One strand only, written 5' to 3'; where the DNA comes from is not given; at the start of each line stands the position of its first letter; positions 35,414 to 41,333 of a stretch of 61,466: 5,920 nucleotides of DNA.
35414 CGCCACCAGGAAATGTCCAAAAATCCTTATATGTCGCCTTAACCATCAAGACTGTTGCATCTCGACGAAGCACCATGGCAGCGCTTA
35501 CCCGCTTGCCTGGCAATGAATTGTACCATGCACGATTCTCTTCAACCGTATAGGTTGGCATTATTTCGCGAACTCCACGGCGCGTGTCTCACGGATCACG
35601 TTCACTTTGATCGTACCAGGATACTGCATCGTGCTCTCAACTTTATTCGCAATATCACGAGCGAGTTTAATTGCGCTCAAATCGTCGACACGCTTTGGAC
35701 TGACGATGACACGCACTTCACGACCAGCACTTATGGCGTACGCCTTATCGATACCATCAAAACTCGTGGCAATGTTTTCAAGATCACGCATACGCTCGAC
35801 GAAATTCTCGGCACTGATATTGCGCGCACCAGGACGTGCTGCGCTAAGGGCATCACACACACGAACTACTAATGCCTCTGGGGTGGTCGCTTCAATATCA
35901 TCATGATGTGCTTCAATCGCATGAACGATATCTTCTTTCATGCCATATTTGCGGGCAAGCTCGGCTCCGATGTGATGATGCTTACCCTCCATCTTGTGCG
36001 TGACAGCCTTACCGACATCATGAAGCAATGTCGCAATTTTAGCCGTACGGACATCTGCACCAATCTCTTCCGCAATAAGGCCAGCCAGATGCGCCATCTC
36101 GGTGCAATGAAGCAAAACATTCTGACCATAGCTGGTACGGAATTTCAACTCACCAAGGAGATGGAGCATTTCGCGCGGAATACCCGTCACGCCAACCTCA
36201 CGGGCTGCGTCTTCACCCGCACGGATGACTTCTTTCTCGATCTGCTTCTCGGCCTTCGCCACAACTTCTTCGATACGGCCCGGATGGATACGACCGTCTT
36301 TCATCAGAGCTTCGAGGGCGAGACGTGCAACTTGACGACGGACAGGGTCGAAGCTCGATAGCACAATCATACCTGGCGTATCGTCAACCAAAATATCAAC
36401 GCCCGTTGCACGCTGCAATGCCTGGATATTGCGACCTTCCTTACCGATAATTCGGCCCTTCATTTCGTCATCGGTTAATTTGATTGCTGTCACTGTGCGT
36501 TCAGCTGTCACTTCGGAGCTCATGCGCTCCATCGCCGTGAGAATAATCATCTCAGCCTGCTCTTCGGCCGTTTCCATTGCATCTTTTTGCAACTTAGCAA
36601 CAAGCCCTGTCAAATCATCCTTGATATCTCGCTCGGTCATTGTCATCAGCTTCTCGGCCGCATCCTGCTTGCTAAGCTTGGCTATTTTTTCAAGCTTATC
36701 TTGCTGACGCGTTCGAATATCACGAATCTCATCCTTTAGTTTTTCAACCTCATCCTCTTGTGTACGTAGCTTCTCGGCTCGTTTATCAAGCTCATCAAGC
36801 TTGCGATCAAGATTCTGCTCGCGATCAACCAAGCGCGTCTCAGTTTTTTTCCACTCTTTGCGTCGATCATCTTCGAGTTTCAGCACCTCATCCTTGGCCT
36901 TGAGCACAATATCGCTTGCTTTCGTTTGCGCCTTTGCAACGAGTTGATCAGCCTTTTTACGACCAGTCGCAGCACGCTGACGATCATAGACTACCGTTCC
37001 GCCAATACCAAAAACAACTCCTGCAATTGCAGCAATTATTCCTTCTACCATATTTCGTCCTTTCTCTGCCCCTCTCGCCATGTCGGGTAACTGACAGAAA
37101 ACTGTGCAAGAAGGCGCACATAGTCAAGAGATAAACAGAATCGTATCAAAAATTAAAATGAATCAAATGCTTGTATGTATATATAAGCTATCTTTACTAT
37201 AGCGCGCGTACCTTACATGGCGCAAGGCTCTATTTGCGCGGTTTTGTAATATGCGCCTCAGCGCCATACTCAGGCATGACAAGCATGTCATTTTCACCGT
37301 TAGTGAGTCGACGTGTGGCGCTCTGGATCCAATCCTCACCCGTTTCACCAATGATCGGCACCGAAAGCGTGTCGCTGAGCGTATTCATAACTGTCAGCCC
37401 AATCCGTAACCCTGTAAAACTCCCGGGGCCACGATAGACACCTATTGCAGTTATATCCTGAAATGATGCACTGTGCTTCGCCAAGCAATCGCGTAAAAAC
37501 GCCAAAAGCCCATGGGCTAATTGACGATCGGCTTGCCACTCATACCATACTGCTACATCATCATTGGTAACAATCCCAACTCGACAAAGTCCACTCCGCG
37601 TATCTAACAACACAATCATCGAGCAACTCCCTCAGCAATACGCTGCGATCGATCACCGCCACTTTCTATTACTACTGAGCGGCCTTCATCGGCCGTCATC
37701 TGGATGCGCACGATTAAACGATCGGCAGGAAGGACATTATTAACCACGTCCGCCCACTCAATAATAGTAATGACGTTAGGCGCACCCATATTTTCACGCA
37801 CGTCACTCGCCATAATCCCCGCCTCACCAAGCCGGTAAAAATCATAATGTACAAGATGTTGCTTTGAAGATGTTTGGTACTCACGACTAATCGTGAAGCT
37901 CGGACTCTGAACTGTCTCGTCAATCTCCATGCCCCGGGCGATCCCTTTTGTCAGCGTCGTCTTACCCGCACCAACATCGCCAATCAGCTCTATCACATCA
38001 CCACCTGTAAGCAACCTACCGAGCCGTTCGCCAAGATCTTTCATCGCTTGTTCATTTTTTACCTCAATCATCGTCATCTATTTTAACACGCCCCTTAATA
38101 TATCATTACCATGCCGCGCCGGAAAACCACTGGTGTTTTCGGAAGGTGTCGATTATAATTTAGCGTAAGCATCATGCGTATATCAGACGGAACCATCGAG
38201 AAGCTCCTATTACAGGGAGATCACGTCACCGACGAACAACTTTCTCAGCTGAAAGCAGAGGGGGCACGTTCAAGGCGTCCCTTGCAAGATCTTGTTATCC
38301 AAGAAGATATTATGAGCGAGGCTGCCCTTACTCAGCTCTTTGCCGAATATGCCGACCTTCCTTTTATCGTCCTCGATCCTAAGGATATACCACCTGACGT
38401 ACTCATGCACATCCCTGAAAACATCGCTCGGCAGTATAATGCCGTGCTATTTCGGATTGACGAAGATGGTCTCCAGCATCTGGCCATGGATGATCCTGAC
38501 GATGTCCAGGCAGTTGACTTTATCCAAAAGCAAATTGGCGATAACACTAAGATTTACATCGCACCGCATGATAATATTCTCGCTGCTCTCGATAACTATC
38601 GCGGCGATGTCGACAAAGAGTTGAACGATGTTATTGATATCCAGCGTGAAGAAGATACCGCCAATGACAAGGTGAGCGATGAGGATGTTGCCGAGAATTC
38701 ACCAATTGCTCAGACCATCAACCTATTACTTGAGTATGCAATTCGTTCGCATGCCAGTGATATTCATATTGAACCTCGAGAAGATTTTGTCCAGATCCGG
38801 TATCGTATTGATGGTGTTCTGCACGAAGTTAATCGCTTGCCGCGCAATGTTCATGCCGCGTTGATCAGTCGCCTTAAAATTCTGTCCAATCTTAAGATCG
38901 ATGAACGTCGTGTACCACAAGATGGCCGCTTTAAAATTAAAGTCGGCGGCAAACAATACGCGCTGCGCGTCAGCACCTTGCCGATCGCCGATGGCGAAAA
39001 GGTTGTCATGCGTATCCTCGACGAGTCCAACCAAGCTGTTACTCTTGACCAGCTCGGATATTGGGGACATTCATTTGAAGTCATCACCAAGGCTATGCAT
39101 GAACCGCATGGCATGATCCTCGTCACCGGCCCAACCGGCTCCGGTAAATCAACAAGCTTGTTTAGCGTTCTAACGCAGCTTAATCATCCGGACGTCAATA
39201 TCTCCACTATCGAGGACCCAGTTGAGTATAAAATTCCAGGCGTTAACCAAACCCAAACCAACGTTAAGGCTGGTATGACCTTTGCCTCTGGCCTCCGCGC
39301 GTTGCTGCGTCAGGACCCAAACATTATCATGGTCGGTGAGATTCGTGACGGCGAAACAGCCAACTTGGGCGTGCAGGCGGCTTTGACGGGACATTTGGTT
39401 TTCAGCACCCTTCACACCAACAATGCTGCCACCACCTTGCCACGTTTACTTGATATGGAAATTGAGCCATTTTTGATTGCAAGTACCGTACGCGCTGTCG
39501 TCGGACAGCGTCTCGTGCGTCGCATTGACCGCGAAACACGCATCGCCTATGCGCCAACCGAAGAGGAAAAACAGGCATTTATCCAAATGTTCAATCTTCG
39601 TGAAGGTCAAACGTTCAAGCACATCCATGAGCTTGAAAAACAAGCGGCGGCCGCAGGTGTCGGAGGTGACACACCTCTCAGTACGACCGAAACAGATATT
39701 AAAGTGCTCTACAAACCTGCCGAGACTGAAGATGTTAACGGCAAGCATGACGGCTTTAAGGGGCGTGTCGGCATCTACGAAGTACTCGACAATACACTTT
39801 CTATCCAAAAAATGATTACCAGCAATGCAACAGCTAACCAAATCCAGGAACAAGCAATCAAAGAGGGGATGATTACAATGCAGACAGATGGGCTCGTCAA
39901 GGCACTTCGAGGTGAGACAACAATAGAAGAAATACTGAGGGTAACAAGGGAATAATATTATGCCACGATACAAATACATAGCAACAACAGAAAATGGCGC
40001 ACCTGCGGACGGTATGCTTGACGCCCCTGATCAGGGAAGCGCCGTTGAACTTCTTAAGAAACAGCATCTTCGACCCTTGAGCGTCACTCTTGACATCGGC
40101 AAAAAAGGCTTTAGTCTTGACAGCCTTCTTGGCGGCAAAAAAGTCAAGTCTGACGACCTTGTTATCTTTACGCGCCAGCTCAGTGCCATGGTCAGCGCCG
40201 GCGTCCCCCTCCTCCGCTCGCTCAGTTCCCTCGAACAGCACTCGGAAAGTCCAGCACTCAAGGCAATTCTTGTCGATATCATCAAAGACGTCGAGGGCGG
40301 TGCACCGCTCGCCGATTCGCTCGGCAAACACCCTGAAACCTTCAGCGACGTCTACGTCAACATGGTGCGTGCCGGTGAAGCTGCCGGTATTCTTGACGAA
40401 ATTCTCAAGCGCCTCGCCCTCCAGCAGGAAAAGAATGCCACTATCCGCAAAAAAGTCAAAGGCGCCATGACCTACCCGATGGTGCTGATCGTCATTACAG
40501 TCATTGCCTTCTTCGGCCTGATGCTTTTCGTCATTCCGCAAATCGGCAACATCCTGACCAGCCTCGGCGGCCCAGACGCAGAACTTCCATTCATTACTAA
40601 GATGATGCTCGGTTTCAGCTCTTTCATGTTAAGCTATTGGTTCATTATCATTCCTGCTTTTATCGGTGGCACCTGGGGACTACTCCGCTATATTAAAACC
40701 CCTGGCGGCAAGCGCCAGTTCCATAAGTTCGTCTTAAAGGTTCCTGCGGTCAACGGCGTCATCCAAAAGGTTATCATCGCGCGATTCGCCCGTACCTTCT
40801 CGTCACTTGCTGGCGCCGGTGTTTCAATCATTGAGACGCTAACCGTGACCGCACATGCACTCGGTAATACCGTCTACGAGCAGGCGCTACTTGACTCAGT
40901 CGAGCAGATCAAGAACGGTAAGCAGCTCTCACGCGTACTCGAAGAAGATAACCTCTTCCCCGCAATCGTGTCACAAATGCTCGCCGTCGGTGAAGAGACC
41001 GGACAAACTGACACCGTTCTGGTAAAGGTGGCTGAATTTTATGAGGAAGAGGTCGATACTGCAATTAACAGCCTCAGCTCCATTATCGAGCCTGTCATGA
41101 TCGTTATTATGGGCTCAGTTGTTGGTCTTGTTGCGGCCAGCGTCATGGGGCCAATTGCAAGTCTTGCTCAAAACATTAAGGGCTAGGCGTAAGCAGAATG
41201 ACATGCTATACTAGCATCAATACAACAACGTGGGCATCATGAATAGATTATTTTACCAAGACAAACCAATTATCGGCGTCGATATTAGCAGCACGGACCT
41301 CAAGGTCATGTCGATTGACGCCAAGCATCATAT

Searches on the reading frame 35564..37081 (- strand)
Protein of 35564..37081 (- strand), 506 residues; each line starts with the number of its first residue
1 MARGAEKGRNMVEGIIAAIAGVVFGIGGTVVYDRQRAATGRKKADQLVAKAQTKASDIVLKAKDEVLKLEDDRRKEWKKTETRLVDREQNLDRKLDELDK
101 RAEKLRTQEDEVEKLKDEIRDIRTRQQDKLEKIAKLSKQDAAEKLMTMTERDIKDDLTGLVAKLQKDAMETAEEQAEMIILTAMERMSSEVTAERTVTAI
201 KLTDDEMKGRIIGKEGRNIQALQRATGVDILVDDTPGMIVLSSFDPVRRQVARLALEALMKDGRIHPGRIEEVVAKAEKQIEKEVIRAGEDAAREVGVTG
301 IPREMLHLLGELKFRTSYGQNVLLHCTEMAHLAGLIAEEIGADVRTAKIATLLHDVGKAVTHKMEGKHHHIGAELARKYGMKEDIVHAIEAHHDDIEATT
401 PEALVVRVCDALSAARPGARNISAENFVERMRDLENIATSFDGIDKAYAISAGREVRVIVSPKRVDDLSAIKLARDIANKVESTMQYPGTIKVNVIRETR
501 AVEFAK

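Call 9: search_protein_families(library=pfam, proteins=[window:35564-37081:-], max_evalue=0.01)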
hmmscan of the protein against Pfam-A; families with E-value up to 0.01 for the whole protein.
window:35564-37081:- (506 aa): 6 families
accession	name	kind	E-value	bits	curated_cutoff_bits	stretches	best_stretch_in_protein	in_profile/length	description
PF12072.13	RNase_Y_N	-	4.6e-26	91.9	32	1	13-190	5-200/201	RNase Y N-terminal region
PF01966.28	HD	-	9.8e-18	65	22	1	324-414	3-115/116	HD domain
PF00013.35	KH_1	-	3.2e-07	30.4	21.5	1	205-253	8-61/66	KH domain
PF13083.13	KH_KhpA-B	-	5.5e-05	23.4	32.1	1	183-223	14-55/73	KhpA/KhpB, KH domain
PF08668.18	HDOD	-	0.00016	21.7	22.9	1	323-363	96-137/196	HDOD domain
PF07650.23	KH_2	-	0.0044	17.3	22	1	190-230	17-58/78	KH domain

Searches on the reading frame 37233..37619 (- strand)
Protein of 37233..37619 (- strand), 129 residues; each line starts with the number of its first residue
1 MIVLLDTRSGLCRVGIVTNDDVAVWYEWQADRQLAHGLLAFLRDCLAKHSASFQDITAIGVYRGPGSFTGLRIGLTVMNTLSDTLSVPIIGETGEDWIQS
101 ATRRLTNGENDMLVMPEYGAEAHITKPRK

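Call 38: search_protein_families(library=pfam, proteins=[window:37233-37619:-], max_evalue=0.001)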
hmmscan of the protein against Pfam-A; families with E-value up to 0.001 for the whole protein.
window:37233-37619:- (129 aa): 1 family
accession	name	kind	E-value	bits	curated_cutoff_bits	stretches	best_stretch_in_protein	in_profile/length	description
PF00814.31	TsaD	-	3.1e-12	47.2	24.8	1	30-91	25-86/264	tRNA N6-adenosine threonylcarbamoyltransferase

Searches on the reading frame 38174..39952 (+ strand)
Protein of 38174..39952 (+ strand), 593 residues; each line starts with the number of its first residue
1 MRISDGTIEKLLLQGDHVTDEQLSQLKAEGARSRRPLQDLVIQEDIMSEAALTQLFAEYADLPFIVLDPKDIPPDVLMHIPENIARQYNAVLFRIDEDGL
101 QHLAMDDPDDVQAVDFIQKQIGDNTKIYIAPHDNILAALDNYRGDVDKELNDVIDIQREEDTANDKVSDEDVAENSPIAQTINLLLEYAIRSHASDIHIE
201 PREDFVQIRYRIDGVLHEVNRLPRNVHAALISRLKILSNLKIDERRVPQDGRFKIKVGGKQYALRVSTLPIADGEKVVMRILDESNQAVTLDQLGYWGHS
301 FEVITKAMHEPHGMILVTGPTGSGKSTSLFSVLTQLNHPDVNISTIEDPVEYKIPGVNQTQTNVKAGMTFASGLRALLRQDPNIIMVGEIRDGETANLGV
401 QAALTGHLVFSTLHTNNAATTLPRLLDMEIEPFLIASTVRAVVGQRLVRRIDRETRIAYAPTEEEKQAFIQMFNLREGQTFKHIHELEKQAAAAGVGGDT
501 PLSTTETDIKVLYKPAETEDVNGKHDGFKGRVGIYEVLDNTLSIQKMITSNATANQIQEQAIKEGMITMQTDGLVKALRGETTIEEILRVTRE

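Call 9: search_protein_families(library=pfam, proteins=[window:38174-39952:+], max_evalue=0.01)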
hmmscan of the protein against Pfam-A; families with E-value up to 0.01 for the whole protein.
window:38174-39952:+ (593 aa): 6 families
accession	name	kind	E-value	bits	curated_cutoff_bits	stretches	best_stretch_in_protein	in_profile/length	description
PF00437.27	T2SSE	-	1.4e-122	409.4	24.9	1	173-589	3-370/370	Type II/IV secretion system protein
PF05157.20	MshEN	-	9.6e-15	54.8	23.1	1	61-145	2-86/90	MshEN domain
PF13555.12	AAA_29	-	0.0001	22.4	27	1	299-329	10-39/61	P-loop containing region of AAA domain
PF13401.12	AAA_22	-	0.00051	20.8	27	1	311-342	4-37/130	AAA domain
PF25199.1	nSTAND_NTPase5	-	0.0015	18.8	34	1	307-348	36-78/145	Novel STAND NTPase 5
PF13191.12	AAA_16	-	0.0047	17.9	32.6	0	309-340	22-52/167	AAA ATPase domain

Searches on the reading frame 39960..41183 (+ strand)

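Call 9: search_protein_families(library=pfam, proteins=[window:39960-41183:+], max_evalue=0.01)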
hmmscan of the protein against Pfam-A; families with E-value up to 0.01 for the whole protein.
window:39960-41183:+ (408 aa): 2 families
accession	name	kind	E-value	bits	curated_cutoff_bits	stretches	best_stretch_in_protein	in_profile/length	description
PF00482.28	T2SSF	-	1.3e-57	193.6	25.2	2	70-193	1-125/125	Type II secretion system (T2SS), protein F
PF20990.2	DUF2207_C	-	0.0059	16.8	33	0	105-229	78-186/247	Predicted membrane protein (DUF2207) C-terminal domain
